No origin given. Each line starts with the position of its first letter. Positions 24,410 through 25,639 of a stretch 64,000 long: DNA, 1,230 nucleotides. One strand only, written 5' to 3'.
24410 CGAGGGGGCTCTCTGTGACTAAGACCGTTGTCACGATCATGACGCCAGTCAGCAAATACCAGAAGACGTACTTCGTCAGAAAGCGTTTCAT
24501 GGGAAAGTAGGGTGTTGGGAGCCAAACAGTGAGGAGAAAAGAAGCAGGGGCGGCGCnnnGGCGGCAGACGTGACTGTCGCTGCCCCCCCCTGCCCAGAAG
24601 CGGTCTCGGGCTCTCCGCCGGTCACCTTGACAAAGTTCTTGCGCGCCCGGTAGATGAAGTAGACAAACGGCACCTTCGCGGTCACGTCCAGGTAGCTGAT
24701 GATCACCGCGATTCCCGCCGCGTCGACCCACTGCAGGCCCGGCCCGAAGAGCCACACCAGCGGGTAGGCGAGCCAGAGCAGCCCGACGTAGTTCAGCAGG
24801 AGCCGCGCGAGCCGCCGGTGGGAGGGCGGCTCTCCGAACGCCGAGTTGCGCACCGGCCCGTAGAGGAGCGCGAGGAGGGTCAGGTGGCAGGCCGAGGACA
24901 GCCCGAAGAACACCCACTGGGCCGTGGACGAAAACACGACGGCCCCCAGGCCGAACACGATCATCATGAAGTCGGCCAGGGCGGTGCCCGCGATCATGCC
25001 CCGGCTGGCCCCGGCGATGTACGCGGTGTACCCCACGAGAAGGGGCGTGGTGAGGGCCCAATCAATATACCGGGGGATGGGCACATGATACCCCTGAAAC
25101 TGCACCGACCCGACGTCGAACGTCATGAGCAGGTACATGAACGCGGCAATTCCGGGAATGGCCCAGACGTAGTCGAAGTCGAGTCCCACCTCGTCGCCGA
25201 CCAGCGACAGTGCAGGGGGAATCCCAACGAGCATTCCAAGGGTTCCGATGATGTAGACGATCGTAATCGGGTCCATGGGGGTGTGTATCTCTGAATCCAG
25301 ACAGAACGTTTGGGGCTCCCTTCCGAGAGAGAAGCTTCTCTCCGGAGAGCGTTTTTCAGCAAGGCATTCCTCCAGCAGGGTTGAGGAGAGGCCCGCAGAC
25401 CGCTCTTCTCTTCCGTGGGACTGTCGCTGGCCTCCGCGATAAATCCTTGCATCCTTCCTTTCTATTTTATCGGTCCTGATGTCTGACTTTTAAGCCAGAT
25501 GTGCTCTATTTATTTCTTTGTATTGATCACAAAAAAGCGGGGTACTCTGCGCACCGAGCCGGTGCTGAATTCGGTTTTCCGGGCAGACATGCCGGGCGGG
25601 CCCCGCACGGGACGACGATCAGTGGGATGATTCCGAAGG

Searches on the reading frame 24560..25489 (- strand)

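Call 73: search_protein_families(library=pfam, proteins=[window:24560-25489:-], max_evalue=0.00001)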
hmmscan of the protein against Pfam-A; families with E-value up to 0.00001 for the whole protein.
window:24560-25489:- (310 aa): 1 family
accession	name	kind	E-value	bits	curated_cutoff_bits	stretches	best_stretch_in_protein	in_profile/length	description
PF01036.24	Bac_rhodopsin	-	1.5e-34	119.9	24.6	1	76-284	4-222/224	Bacteriorhodopsin-like protein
